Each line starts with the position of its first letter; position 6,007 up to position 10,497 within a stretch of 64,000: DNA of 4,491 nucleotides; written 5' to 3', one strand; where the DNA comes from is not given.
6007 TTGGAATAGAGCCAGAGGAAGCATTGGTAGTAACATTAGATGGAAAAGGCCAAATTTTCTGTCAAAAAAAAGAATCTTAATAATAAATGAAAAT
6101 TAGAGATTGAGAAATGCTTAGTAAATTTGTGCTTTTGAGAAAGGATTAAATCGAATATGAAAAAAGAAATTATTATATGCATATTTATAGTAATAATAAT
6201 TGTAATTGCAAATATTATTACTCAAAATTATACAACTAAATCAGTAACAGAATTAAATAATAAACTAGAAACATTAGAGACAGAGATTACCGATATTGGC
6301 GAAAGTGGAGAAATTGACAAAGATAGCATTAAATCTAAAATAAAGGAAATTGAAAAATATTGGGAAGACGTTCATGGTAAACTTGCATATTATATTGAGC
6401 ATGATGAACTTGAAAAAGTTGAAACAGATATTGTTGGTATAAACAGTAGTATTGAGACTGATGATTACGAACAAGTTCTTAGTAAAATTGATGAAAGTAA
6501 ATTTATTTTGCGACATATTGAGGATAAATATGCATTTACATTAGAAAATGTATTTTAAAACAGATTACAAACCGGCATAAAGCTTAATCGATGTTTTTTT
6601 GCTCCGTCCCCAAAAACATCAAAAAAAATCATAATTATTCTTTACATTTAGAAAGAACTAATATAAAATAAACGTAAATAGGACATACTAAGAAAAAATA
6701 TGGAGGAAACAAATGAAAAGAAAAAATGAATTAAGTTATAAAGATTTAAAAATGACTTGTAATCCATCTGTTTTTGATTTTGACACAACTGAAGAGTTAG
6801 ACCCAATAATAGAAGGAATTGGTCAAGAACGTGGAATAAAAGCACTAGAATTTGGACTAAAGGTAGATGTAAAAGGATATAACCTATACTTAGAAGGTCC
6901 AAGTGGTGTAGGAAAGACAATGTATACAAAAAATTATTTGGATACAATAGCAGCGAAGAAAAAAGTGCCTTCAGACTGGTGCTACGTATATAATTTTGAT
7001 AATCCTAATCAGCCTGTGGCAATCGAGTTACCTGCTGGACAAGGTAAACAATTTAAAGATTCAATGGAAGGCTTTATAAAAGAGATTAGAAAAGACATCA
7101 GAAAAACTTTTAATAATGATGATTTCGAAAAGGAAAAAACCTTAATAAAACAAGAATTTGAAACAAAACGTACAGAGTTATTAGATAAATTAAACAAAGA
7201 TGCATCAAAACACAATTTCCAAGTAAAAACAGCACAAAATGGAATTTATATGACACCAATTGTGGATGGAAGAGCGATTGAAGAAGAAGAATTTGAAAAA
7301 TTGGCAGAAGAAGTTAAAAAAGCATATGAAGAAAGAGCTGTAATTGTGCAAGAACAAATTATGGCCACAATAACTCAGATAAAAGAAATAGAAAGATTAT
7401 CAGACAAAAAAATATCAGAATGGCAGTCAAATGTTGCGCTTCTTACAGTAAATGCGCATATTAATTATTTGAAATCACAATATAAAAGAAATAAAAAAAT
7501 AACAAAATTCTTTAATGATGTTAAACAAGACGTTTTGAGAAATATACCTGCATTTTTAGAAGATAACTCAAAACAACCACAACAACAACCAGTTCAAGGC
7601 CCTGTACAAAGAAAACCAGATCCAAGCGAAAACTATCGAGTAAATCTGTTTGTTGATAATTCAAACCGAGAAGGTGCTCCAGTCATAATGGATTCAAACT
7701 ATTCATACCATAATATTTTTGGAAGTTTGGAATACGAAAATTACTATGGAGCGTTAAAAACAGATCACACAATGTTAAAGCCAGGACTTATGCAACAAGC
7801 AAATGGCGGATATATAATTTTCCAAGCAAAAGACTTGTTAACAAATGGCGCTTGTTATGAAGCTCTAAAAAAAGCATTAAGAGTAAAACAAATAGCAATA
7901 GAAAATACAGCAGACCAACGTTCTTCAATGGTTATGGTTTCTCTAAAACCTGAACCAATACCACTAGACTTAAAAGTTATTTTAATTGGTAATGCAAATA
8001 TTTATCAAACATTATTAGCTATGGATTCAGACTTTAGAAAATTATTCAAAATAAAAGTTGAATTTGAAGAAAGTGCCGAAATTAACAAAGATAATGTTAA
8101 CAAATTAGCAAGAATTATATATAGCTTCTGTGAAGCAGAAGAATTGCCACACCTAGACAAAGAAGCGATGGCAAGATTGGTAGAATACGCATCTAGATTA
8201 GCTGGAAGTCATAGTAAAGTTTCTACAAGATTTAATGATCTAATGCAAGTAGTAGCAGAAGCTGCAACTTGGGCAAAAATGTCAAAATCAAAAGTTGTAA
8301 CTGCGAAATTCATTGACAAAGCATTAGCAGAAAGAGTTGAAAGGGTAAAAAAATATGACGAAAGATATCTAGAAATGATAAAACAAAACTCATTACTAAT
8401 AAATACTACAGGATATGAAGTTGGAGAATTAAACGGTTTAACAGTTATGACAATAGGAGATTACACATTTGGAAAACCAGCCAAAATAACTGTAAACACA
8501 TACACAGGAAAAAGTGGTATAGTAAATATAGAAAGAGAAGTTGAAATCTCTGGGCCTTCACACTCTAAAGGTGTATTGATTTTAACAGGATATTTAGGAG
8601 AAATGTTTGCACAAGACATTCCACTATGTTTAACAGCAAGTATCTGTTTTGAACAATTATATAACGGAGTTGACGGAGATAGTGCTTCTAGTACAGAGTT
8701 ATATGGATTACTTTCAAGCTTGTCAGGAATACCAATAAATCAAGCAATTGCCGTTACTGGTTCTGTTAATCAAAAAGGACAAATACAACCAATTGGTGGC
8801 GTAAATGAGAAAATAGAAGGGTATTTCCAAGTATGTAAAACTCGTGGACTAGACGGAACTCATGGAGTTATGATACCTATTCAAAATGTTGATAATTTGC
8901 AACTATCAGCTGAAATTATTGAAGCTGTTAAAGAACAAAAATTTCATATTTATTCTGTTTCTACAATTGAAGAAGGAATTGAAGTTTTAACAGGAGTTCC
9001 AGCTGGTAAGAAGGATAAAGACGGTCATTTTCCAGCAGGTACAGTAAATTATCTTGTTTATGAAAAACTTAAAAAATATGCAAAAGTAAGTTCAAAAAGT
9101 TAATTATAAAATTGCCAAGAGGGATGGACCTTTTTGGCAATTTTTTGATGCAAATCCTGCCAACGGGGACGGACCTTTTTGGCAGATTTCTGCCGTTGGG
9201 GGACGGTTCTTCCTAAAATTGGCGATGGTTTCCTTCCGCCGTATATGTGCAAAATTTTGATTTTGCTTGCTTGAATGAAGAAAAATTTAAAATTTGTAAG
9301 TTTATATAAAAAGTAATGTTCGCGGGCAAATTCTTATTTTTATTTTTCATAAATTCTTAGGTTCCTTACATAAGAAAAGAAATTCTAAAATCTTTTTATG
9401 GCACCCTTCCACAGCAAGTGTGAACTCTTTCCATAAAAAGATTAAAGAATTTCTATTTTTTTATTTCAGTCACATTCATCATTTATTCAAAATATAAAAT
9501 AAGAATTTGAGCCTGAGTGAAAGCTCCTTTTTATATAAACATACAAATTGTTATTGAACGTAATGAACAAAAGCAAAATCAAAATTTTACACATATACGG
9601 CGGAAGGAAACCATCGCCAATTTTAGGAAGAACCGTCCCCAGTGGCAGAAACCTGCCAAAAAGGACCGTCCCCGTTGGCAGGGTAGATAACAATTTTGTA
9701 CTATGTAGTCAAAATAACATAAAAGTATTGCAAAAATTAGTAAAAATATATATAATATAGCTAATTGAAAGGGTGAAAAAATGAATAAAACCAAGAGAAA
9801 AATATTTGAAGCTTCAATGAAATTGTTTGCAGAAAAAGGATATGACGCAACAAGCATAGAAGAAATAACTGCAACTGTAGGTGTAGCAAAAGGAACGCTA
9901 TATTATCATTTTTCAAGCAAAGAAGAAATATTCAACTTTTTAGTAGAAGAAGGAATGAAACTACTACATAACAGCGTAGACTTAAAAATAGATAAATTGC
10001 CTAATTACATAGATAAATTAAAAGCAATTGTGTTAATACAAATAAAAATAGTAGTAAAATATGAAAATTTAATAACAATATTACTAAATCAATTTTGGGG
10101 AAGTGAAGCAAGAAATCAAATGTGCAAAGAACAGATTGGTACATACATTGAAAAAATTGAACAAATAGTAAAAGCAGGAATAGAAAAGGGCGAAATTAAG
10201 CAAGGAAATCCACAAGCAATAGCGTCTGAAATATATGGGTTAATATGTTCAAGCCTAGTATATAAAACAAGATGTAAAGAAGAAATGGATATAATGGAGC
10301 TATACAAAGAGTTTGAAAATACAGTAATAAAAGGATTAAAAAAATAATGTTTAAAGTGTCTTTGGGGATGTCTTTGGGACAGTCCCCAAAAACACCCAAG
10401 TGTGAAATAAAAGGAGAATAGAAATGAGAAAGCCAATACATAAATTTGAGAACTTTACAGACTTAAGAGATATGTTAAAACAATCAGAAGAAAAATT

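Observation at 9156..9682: A ~527-bp giant imperfect palindrome with conserved asymmetric internal loops (copy 1)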

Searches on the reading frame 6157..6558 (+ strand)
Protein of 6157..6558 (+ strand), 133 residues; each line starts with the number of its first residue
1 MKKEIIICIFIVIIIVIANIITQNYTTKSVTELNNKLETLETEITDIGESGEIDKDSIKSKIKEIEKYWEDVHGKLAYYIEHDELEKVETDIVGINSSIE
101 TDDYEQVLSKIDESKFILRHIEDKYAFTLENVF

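Call 73: find_encoding_contigs(protein=window:6157-6558:+, flank=4500, max_places=10)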
Protein window:6157-6558:+ (133 aa): 1 contig read that carries it; 1 place shown.
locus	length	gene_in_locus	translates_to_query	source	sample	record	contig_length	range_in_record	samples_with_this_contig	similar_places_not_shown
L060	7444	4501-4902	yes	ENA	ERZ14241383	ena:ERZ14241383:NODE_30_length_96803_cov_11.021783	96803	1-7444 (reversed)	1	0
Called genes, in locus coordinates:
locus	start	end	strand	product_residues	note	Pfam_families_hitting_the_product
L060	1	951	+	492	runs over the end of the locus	PF09547:SpoIVA_ATPase, PF20438:SpoIVA_middle, PF20439:SpoIVA_C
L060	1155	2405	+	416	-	PF01704:UDPGP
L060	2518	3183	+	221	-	PF00132:Hexapep (faint), PF25084:LbH_EIF2B (weak), PF25087:GMPPB_C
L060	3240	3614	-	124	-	PF04020:Phage_holin_4_2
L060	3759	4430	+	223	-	PF04239:DUF421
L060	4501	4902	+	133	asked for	PF14276:DUF4363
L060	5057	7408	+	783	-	PF20437:LonC_helical, PF13654:AAA_32, PF20436:LonB_AAA-LID, PF05362:Lon_C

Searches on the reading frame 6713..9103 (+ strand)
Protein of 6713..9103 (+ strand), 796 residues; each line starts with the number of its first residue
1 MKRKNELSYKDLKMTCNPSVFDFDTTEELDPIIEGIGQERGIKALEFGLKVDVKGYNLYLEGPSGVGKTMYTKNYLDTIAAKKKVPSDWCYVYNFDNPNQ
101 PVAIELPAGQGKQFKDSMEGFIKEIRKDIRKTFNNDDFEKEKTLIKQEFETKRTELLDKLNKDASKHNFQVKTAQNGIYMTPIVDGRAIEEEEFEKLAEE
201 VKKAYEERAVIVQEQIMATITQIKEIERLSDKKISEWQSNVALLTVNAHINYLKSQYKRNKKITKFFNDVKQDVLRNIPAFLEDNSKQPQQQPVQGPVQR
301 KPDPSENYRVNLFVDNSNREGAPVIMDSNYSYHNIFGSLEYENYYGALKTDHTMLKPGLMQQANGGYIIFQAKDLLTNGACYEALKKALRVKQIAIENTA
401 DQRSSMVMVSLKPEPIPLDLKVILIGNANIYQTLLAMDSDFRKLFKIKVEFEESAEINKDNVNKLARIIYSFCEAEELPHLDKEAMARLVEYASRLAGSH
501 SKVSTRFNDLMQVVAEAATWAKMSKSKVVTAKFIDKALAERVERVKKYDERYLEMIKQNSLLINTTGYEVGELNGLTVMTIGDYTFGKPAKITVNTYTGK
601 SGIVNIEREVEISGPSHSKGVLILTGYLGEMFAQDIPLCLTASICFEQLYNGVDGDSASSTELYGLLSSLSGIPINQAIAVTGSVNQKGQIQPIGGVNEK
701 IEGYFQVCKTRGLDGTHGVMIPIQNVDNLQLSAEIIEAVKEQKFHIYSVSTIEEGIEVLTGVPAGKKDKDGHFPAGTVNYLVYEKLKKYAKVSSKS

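Call 43: search_protein_families(library=pfam, proteins=[window:6713-9103:+], max_evalue=0.00001)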
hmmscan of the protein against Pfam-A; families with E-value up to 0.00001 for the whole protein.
window:6713-9103:+ (796 aa): 4 families
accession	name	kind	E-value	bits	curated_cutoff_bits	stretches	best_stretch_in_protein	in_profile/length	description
PF13654.12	AAA_32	-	1e-47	161.9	21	1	320-452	1-133/133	LonB-like, AAA domain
PF20436.4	LonB_AAA-LID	-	3e-21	75.6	22.4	1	480-544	1-65/65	Archaeal LonB, AAA+ ATPase LID domain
PF20437.3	LonC_helical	-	8.6e-19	67.7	24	1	88-119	1-32/34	Lon-like LonC helical domain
PF05362.19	Lon_C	-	1.2e-09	38.5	21.1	1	654-757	108-200/205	Lon protease (S16) C-terminal proteolytic domain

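Call 72: find_encoding_contigs(protein=window:6713-9103:+, flank=2500, max_places=10)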
Protein window:6713-9103:+ (796 aa): no gene with exactly this product is on record in the collection.

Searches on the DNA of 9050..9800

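Call 11: search_rna_families(source=window, start=9050, end=9800, threshold=evalue, max_evalue=10, show_alignments=3)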
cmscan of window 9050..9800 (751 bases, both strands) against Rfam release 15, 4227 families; matches with E-value up to 10: 15.
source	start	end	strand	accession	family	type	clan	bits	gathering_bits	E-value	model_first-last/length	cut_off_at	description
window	9379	9453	-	RF04171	MIR1509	Gene; miRNA;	-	25.7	87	0.013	1-121/121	no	MIR1509 microRNA precursor family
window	9411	9462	+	RF00368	sroB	Gene; sRNA;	-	23.1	44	2.1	1-83/83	no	sroB RNA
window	9051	9137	+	RF02896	S774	Gene; sRNA;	-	22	48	3.4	1-95/95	no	Staphylococcus sRNA 774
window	9364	9464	+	RF01859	Phe_leader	Cis-reg; leader;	-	21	55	0.67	1-125/125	no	Phenylalanine leader peptide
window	9375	9455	-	RF03217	mir-3167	Gene; miRNA;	-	20.9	86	0.54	1-59/59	no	mir-3167 microRNA precursor family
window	9053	9146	+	RF01470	rli38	Gene; sRNA;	-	19.4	49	5.1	1-150/150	no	Listeria sRNA rli38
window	9092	9184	+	RF00580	SNORD91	Gene; snRNA; snoRNA; CD-box;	-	19.2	51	1.8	1-95/95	no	Small nucleolar RNA SNORD91 family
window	9067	9126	+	RF02068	STnc480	Gene; sRNA;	-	18.3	72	8.5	1-72/72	no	Enterobacterial sRNA STnc480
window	9378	9454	+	RF03616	MIR1888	Gene; miRNA;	-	17.5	72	2.3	1-101/101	no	MIR1888 microRNA precursor family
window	9368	9465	+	RF04097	MIR2630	Gene; miRNA;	-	16.1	144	1.6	1-229/229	no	MIR2630 microRNA precursor family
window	9390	9442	+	RF04239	mir-4679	Gene; miRNA;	-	15.7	88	7.4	1-75/75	no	mir-4679 microRNA precursor family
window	9579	9660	-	RF01773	rpsL_pseudo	Cis-reg; leader;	-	14.9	70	2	1-128/128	no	Pseudomonas rpsL leader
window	9372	9461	+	RF04133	MIR2646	Gene; miRNA;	-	14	245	2.1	77-181/256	no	MIR2646 microRNA precursor family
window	9178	9290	+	RF01773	rpsL_pseudo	Cis-reg; leader;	-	12.3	70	8.7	1-128/128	no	Pseudomonas rpsL leader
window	9233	9339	+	RF01822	RsaJ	Gene; sRNA;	-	10.7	100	7.5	1-287/287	no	RNA Staph. aureus A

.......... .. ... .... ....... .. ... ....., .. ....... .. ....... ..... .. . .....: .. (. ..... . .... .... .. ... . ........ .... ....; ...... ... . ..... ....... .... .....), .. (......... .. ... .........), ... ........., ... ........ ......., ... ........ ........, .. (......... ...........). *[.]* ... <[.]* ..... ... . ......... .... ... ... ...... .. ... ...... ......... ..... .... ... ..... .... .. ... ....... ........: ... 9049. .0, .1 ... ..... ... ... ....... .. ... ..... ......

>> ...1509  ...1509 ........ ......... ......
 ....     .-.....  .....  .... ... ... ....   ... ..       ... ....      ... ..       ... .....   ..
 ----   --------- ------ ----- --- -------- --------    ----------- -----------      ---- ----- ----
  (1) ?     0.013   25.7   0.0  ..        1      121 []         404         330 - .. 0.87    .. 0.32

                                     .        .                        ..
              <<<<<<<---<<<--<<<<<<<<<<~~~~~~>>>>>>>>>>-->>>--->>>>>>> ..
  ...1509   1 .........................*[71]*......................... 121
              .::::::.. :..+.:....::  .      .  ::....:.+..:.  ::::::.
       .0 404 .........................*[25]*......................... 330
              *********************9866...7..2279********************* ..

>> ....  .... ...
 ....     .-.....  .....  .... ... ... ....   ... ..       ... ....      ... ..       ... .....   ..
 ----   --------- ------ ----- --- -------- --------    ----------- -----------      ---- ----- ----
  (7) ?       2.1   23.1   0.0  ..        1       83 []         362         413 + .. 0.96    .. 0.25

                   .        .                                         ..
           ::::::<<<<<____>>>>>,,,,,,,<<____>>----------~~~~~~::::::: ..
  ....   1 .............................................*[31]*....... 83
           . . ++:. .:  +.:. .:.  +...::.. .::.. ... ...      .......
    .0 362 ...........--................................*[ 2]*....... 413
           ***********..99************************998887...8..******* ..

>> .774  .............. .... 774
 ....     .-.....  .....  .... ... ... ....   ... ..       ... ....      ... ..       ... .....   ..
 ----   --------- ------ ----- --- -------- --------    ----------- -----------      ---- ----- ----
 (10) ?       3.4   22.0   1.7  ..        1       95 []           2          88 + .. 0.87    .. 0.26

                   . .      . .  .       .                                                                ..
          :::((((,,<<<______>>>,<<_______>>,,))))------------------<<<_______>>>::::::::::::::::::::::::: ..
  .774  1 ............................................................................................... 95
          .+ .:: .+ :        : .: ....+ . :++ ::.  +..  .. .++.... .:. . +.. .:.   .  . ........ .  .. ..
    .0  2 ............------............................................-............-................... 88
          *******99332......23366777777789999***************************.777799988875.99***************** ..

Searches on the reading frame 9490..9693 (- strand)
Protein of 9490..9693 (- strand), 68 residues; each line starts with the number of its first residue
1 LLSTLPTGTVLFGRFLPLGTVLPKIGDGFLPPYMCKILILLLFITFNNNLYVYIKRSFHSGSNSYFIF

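Call 47: find_homologous_proteins(query=A3, max_evalue=0.01)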
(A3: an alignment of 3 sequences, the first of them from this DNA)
Query A3 (3 sequences): 142 candidates shared short words with the query, none scored E <= 0.01.

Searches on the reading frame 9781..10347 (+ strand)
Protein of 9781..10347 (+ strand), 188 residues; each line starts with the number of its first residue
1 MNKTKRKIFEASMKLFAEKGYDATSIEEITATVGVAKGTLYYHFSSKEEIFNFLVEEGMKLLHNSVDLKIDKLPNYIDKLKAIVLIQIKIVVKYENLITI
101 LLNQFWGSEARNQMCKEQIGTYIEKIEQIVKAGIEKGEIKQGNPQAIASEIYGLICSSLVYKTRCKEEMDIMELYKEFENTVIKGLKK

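Call 26: find_encoding_contigs(protein=window:9781-10347:+, flank=3000, max_places=10)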
Protein window:9781-10347:+ (188 aa): 2 contigs read that carry it; 2 places shown.
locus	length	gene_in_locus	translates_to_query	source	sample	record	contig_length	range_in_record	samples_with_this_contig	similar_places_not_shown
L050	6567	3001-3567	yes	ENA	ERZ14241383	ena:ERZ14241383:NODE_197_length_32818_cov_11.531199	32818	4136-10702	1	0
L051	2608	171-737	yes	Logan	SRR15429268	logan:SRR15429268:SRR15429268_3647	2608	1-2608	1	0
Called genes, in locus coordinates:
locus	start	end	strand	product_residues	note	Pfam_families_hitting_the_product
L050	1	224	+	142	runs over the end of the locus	-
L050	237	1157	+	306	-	PF01745:IPT, PF01715:IPPT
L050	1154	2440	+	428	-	PF26018:BSH_RND_rel, PF26012:HH_RND_rel, PF26011:Beta-barrel_RND_rel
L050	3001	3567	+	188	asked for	PF00440:TetR_N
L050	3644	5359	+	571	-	PF00501:AMP-binding, PF23562:AMP-binding_C_3 (weak)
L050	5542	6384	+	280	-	-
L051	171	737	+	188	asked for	PF00440:TetR_N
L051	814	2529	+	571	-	PF00501:AMP-binding, PF23562:AMP-binding_C_3 (weak)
